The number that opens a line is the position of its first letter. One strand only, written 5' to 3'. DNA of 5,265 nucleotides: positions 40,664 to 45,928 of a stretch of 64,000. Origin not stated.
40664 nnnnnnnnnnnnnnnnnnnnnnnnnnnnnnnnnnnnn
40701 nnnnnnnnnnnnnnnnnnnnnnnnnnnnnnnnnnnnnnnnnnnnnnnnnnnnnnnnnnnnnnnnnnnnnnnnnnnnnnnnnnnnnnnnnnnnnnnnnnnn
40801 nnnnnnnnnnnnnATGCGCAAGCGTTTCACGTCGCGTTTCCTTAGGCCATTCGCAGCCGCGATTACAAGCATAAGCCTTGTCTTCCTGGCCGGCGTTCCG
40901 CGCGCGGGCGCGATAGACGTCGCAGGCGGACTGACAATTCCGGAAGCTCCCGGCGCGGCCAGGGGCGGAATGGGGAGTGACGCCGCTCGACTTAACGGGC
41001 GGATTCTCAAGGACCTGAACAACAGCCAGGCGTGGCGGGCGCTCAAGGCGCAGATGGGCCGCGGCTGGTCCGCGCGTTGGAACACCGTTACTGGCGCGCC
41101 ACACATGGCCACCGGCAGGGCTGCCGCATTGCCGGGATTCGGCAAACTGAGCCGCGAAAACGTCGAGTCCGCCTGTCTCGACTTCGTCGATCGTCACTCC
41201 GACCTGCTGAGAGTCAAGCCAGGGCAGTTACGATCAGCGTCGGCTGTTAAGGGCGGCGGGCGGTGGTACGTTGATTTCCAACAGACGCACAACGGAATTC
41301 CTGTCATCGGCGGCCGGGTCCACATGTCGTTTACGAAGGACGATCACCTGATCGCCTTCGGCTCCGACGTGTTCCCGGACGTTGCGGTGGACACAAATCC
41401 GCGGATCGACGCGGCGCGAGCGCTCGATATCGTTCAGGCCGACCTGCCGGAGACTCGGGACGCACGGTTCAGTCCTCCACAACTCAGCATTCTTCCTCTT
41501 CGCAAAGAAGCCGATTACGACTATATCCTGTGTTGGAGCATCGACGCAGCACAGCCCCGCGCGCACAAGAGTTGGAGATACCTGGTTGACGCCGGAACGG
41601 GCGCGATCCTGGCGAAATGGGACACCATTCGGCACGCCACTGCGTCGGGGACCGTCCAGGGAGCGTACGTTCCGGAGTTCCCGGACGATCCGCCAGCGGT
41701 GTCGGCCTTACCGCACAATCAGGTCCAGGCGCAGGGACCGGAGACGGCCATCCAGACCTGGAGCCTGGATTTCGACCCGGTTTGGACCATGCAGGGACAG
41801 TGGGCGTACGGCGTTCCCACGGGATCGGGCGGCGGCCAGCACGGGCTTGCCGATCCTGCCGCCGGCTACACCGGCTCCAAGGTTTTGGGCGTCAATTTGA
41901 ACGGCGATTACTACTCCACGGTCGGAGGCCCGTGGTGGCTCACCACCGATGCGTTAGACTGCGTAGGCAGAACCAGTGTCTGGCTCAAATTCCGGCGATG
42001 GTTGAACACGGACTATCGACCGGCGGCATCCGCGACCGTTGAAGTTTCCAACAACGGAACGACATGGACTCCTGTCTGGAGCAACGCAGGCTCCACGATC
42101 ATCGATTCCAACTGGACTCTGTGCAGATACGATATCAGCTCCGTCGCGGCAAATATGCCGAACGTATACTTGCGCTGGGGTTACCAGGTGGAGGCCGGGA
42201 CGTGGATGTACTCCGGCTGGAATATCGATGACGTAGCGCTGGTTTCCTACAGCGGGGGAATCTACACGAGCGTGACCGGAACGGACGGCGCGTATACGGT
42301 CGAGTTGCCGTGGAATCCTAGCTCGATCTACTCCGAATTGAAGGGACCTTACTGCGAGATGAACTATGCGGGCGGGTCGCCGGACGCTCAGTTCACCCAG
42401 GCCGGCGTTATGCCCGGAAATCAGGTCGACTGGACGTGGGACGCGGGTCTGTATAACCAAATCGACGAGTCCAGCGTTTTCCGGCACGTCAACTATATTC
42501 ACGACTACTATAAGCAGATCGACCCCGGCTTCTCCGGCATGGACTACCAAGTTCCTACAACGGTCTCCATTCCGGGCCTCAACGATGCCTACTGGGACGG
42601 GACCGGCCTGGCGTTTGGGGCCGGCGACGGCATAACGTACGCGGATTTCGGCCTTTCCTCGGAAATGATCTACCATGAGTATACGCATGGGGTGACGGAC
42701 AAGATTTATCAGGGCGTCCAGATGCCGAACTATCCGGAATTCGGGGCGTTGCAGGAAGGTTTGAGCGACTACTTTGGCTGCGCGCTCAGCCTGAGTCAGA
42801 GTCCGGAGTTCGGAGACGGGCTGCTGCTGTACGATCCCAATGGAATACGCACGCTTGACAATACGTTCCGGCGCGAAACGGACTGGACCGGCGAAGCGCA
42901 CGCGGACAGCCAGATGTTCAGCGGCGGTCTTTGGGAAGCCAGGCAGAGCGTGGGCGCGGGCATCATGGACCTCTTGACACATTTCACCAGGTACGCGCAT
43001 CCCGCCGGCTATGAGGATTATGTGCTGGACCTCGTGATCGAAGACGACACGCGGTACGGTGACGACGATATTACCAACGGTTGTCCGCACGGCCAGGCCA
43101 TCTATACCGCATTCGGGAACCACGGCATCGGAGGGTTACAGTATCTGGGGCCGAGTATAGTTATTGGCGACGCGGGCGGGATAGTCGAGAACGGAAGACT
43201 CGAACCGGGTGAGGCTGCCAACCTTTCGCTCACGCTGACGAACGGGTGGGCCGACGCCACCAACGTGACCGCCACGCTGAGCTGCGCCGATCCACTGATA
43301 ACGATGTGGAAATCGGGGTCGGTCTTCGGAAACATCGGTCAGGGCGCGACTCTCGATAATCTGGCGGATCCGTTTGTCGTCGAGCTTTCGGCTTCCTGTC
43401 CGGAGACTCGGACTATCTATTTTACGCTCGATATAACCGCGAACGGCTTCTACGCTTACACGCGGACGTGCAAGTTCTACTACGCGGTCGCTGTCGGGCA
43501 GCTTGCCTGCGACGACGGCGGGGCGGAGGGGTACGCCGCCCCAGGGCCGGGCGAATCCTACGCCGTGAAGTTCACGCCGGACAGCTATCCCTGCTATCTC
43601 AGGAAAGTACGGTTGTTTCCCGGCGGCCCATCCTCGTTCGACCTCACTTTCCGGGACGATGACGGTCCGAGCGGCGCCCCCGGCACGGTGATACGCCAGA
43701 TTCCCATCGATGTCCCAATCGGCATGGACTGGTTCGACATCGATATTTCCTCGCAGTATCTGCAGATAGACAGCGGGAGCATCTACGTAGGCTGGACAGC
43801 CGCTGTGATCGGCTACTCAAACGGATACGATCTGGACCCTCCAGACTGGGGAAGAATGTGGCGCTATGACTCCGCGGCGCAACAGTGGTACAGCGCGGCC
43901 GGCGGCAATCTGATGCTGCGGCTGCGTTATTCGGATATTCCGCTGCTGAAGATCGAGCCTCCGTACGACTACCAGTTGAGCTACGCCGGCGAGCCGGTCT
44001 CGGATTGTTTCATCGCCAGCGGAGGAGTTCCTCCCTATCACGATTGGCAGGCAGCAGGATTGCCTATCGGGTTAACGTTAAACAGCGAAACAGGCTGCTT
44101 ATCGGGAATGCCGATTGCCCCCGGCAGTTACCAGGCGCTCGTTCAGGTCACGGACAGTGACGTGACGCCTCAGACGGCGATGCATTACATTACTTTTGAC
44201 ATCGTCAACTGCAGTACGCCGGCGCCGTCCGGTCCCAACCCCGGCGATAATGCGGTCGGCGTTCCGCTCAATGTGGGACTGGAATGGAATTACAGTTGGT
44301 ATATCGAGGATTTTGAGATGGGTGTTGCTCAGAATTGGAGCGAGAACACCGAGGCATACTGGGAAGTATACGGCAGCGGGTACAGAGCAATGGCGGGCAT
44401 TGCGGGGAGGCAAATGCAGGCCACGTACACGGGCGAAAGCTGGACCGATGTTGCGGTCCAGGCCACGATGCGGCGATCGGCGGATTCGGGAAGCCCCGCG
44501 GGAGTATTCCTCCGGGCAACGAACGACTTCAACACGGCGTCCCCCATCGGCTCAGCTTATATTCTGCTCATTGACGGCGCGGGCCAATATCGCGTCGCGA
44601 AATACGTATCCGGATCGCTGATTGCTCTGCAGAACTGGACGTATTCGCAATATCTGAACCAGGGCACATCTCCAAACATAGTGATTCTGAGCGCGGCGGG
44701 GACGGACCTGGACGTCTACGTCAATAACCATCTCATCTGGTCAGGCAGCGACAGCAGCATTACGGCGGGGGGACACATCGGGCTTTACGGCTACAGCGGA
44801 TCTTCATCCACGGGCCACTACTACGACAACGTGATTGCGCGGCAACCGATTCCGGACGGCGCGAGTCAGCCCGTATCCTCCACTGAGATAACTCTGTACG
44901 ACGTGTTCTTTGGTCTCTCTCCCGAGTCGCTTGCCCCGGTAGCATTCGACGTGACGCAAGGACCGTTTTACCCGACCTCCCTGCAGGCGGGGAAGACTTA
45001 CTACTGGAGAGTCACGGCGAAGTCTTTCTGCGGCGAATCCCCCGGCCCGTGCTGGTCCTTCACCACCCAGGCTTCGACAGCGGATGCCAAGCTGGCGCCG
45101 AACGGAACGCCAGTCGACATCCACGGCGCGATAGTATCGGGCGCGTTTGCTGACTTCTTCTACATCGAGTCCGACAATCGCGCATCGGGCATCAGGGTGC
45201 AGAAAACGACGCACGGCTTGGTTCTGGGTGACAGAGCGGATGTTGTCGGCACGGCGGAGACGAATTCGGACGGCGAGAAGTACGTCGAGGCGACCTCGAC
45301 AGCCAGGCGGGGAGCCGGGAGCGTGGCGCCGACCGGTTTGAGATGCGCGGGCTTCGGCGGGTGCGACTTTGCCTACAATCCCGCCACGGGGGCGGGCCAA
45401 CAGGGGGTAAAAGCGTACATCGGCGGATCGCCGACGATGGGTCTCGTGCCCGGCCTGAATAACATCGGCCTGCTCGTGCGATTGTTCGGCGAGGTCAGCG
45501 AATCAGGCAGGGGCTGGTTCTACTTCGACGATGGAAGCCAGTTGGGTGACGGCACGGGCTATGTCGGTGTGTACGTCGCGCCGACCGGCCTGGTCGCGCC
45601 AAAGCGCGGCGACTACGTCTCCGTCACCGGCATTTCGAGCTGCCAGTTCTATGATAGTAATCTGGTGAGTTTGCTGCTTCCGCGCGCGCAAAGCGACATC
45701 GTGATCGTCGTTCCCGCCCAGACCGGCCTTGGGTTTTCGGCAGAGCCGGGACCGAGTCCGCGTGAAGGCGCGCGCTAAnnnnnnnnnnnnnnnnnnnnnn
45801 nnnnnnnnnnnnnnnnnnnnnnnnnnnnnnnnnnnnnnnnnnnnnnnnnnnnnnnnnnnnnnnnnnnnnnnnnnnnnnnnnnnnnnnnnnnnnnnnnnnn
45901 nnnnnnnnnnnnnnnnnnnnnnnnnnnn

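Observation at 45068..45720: C-terminal tandem beta-rich module: candidate lineage-specific sorting or anchoring domain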

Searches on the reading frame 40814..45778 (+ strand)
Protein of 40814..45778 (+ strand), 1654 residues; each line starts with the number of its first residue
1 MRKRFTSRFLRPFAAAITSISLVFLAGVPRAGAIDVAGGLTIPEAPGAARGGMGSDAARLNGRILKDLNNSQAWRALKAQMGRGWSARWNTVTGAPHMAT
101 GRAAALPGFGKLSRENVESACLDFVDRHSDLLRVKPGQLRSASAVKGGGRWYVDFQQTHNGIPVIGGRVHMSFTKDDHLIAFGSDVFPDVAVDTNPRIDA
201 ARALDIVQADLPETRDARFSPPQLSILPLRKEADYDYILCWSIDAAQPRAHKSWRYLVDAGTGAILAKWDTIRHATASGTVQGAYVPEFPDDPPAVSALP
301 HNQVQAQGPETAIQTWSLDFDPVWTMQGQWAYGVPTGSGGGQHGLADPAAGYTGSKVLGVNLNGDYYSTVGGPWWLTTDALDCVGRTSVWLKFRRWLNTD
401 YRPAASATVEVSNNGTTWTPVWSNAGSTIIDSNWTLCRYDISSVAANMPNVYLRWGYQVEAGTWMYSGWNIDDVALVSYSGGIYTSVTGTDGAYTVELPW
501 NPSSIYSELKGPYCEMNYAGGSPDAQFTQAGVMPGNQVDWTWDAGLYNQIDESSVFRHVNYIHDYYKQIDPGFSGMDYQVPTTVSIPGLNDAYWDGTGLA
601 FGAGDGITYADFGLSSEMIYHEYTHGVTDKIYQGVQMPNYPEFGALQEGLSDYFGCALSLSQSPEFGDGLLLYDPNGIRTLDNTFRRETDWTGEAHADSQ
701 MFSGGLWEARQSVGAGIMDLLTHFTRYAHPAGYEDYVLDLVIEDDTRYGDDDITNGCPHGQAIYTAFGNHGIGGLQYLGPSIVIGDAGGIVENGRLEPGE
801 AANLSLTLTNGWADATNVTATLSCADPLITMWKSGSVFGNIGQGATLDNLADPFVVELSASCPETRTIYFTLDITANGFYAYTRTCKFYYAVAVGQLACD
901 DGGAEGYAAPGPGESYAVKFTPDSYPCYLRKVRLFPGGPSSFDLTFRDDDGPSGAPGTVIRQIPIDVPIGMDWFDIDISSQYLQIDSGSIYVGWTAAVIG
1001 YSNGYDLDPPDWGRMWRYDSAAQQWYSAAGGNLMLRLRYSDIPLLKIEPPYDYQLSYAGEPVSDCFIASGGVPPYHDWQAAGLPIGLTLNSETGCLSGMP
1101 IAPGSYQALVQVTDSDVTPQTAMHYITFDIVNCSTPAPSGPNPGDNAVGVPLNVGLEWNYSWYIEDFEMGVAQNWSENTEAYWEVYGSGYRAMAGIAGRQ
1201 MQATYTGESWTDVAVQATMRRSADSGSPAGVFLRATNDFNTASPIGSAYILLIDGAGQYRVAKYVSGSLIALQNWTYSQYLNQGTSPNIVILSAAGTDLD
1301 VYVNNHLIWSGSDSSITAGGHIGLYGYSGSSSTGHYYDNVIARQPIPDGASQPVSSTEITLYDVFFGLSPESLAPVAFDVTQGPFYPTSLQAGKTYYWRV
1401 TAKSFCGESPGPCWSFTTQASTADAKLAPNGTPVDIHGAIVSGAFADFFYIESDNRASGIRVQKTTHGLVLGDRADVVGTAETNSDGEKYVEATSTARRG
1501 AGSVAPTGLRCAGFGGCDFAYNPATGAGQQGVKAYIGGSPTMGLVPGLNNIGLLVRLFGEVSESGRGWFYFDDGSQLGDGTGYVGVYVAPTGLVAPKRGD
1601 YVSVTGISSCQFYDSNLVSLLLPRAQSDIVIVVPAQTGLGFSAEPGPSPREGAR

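Call 4: search_protein_families(library=pfam, proteins=[window:40814-45775:+], max_evalue=1)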
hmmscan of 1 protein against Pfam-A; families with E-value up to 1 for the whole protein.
window:40814-45775:+ (1654 aa): 5 families
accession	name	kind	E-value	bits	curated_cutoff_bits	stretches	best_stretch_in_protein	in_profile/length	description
PF05345.18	He_PIG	-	8.3e-09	36.2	24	1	1070-1127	34-94/96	Putative Ig domain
PF01447.24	Peptidase_M4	-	7.4e-07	30.1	22.4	1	559-629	72-145/145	Thermolysin metallopeptidase, catalytic domain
PF07504.19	FTP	-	2.3e-05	24.6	21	1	153-185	18-50/51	Fungalysin/Thermolysin Propeptide Motif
PF02128.21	Peptidase_M36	-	0.00032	20.5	23.3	1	608-663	172-230/368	Fungalysin metallopeptidase (M36)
PF03413.25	PepSY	-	0.013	16.2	24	1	198-269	2-60/60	Peptidase propeptide and YPEB domain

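Call 6: search_protein_families(library=ncbifam, proteins=[window:40814-45775:+], max_evalue=10)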
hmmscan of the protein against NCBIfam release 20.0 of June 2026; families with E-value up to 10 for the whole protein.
window:40814-45775:+ (1654 aa): 2 families
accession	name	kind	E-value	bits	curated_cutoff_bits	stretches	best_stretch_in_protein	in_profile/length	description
NF038113.1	T9SSA_dep_M36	equivalog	0.00018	19.8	885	2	610-659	558-611/869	T9SS-dependent M36 family metallopeptidase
NF045902.1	MetaloprotProALeg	equivalog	0.00046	19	900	1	588-653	344-404/539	zinc metalloprotease ProA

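Call 27: search_protein_families(library=pfam, alignment_id=A2, max_evalue=0.001)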
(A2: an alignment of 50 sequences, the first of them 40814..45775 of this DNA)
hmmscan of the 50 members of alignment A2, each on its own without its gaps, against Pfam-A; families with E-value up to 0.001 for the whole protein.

A. member 1, window:40814-45775:+ (1654 aa): 4 families
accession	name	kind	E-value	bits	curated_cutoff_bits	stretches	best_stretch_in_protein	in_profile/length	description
PF05345.18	He_PIG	-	8.3e-09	36.2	24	1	1070-1127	34-94/96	Putative Ig domain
PF01447.24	Peptidase_M4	-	7.4e-07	30.1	22.4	1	559-629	72-145/145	Thermolysin metallopeptidase, catalytic domain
PF07504.19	FTP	-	2.3e-05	24.6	21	1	153-185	18-50/51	Fungalysin/Thermolysin Propeptide Motif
PF02128.21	Peptidase_M36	-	0.00032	20.5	23.3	1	608-663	172-230/368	Fungalysin metallopeptidase (M36)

B. families by the number of members that match (of 50 scanned): 120 families (the first 25 are shown)
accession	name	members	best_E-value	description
PF05048.19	NosD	16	1.2e-39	Periplasmic copper-binding protein (NosD)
PF13229.12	Beta_helix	14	8.5e-49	Right handed beta helix region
PF17161.10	DUF5123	9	2.8e-06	Domain of unknown function (DUF5123)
PF13290.12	CHB_HEX_C_1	7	4.6e-83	Chitobiase/beta-hexosaminidase C-terminal domain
PF13287.12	Fn3_assoc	7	4.3e-62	Fn3 associated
PF07602.17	DUF1565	7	1.5e-24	Protein of unknown function (DUF1565)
PF02415.23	Chlam_PMP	7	2.7e-13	Chlamydia polymorphic membrane protein (Chlamydia_PMP) repeat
PF13620.12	CarboxypepD_reg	5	7.6e-14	Carboxypeptidase regulatory-like domain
PF06739.17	SBBP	4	8e-66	Beta-propeller repeat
PF13715.12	CarbopepD_reg_2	4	1.3e-06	CarboxypepD_reg-like domain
PF01436.27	NHL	3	7.8e-53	NHL repeat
PF13529.12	Peptidase_C39_2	3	5.7e-11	Peptidase_C39 like family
PF08480.16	Disaggr_assoc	3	3.9e-08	Disaggregatase related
PF17210.9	SdrD_B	3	6.4e-06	SdrD B-like domain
PF08309.17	LVIVD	2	3.9e-181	LVIVD repeat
PF01447.24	Peptidase_M4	2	3.2e-10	Thermolysin metallopeptidase, catalytic domain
PF02128.21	Peptidase_M36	2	1.7e-05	Fungalysin metallopeptidase (M36)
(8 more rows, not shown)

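Call 28: search_protein_families(library=ncbifam, alignment_id=A2, max_evalue=0.001)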
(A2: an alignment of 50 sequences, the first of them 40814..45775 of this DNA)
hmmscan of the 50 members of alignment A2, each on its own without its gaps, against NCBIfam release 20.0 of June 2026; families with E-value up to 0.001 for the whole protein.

A. member 1, window:40814-45775:+ (1654 aa): 2 families
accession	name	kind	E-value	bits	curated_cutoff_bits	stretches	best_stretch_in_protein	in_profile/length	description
NF038113.1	T9SSA_dep_M36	equivalog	0.00018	19.8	885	0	610-659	558-611/869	T9SS-dependent M36 family metallopeptidase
NF045902.1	MetaloprotProALeg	equivalog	0.00046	19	900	0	588-653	344-404/539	zinc metalloprotease ProA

B. families by the number of members that match (of 50 scanned): 33 families (the first 25 are shown)
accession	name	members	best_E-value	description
NF041518.1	choice_anch_Q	19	5.7e-22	choice-of-anchor Q domain-containing protein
TIGR04247.1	NosD_copper_fam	16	1.9e-19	nitrous oxide reductase family maturation protein NosD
TIGR03804.1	para_beta_helix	15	5.3e-19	parallel beta-helix repeat protein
NF047854.1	LIC10774_subfam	5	1e-11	LIC10774/LIC10365 family surface protein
TIGR01376.1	POMP_repeat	5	3.5e-10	polymorphic outer membrane protein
NF047494.1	Lepto_SBBP_lipo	3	4.2e-125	SBBP repeat beta-propeller lipoprotein, LipL53 family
TIGR02608.1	delta_60_rpt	3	4e-24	delta-60 repeat domain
TIGR02913.1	HAF_rpt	2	2.7e-57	HAF repeat protein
TIGR04312.1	choice_anch_B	2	3e-34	choice-of-anchor B family protein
NF042962.1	DUF499_antiphage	2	6.9e-12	anti-phage-associated DUF499 domain-containing protein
NF045902.1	MetaloprotProALeg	2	2.9e-09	zinc metalloprotease ProA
NF038113.1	T9SSA_dep_M36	2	1.3e-06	T9SS-dependent M36 family metallopeptidase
NF035926.1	scyF_NHL_VPEP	1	9.9e-67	scytonemin biosynthesis PEP-CTERM protein ScyF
TIGR03921.1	T7SS_mycosin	1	1.1e-50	type VII secretion-associated serine protease mycosin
TIGR03296.1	M6dom_TIGR03296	1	8.3e-36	M6 family metalloprotease domain-containing protein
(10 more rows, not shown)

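Call 32: find_encoding_contigs(protein=window:40814-45778:+, flank=10000, max_places=4)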
Protein window:40814-45778:+ (1654 aa): no gene with exactly this product is on record in the collection.

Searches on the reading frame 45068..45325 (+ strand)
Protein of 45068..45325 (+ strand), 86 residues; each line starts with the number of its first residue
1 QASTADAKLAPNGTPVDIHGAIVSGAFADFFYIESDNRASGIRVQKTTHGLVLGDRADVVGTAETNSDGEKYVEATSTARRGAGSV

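Call 69: predict_structure(alignment_id=A3)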
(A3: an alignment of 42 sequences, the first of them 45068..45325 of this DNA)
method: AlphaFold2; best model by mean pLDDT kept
length: 86 residues; sequences in the alignment: 42
mean_pLDDT: 96.5   pTM: 0.87
mean pLDDT of the five models: 96.5, 95.9, 95.7, 94.8, 94.2
residues with pLDDT >= 90: 81; 70-90: 5; 50-70: 0; < 50: 0
segments of 3 or more residues with pLDDT < 50: none
pLDDT, mean of each block of 10 residues (from residue 1): 93 98 98 96 98 98 98 98 88
secondary structure, 60 per line:
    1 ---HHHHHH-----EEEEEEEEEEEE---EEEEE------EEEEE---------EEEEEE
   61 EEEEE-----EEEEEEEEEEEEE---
elements in order: H4-9 E15-26 E30-34 E41-45 E55-65 E71-83

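Call 71: fold_search(model_id=the predicted structure, library=pdb)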
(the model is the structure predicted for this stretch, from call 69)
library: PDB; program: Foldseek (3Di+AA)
matches with E <= 10: 1039; with E <= 0.001: 1
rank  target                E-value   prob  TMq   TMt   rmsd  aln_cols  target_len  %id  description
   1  1nnx                  3.7e-04  1.00  0.68  0.63   2.8        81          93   16  Structure of the hypothetical protein ygiW from E. coli. (released 2004-03-09)
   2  6wbd_A                2.5e-03  1.00  0.58  0.13   3.3        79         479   18  Crystal Structure of Lysyl-tRNA synthetase from Stenotrophomonas maltophilia with bound L-lysine (released 2020-04-08)
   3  5gqo_B                2.8e-03  1.00  0.60  0.53   4.6        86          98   26  Structure of the second Single Stranded DNA Binding protein (SSBb) from Mycobacterium smegmatis (released 2016-10-12)
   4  4joi_A                3.3e-03  1.00  0.56  0.36   3.6        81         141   17  Crystal structure of the human telomeric Stn1-Ten1 complex (released 2013-05-29)
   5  6wbd_B                3.3e-03  1.00  0.58  0.12   3.3        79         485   18  Crystal Structure of Lysyl-tRNA synthetase from Stenotrophomonas maltophilia with bound L-lysine (released 2020-04-08)
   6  4joi_B                3.5e-03  1.00  0.53  0.35   4.9        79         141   19  Crystal structure of the human telomeric Stn1-Ten1 complex (released 2013-05-29)
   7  6w6w_C                4.4e-03  1.00  0.52  0.17   5.9        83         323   18  Cryo-EM structure of CST bound to telomeric single-stranded DNA (released 2020-06-03)
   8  6agt_C                4.6e-03  1.00  0.59  0.13   4.4        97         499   21  Crystal structure of PfKRS complexed with chromone inhibitor (released 2019-03-13)
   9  6ka6_A                5.5e-03  1.00  0.58  0.13   4.1        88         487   19  Crystal structure of plasmodium lysyl-tRNA synthetase in complex with a cladosporin derivative 1 (released 2020-04-08)
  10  6l4q_A                5.8e-03  1.00  0.61  0.13   3.6        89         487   18  Crystal Structure of Lysyl-tRNA Synthetase from Plasmodium falciparum complexed with L-lysine and Clado-B (released 2021-05-19)
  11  8k9x_B                6.5e-03  1.00  0.61  0.13   3.8        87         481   17  Crystal structure of plasmodium LysRS complexing with ASP3026 derived LysRS inhibitor 5 (ADKI5) (released 2024-06-26)
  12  6aqh_B                7.6e-03  1.00  0.63  0.13   3.3        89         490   17  Crystal Structure of Lysyl-tRNA Synthetase from Mycobacterium thermoresistibile complexed with L-lysine and Cladospori (released 2017-08-30)
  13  4pg3_A                7.6e-03  1.00  0.59  0.13   4.2        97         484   21  Crystal structure of KRS complexed with inhibitor (released 2014-07-16)
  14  8k9x_A                9.0e-03  1.00  0.63  0.14   3.5        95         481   18  Crystal structure of plasmodium LysRS complexing with ASP3026 derived LysRS inhibitor 5 (ADKI5) (released 2024-06-26)
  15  8d0b_B                9.0e-03  1.00  0.53  0.15   4.0       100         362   15  Human CST-DNA polymerase alpha/primase preinitiation complex bound to 4xTEL-foldback template (released 2022-06-22)
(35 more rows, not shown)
